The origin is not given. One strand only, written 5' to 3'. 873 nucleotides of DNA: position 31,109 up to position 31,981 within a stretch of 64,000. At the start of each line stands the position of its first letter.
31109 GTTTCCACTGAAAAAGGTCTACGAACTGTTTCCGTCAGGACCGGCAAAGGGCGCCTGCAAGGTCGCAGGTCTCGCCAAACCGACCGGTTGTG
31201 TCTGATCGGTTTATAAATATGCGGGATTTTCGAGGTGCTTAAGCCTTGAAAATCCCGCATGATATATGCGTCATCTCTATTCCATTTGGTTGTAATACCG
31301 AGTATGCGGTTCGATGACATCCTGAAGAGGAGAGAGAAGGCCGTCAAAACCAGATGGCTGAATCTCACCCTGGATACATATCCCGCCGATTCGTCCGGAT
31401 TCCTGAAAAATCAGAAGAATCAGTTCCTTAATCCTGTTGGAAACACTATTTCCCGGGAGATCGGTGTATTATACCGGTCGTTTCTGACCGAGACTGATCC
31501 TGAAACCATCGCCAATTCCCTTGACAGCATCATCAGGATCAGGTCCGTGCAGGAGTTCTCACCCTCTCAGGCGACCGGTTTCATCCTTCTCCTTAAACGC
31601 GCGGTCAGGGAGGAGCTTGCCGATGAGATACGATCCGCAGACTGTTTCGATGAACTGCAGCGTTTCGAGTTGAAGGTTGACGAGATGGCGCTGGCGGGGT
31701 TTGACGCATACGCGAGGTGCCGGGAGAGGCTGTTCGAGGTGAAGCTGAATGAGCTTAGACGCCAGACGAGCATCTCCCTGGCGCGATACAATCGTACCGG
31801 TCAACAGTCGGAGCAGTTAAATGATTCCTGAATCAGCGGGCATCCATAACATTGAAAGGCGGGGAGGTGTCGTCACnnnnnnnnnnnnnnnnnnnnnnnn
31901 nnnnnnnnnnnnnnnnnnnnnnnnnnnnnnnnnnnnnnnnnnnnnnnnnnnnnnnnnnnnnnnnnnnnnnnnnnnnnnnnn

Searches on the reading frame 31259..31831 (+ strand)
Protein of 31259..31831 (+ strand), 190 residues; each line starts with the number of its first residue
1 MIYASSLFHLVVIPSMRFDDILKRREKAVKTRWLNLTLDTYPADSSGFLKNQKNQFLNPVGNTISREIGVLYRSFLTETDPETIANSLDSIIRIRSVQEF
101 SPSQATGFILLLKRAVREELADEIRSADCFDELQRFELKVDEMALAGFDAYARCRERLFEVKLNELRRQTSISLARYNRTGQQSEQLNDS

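Call 7: search_protein_families(library=ncbifam, proteins=[window:31259-31831:+], max_evalue=0.00001)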
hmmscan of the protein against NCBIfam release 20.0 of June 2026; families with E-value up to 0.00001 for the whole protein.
window:31259-31831:+ (190 aa): 0 families

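Call 17: search_protein_families(library=pfam, proteins=[window:31259-31831:+], max_evalue=0.00001)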
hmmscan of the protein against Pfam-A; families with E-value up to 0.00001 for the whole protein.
window:31259-31831:+ (190 aa): 1 family
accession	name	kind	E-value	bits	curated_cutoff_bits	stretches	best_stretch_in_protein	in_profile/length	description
PF14361.12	RsbRD_N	-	5.4e-18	66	24.3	1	18-120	1-103/104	RsbT co-antagonist protein rsbRD N-terminal domain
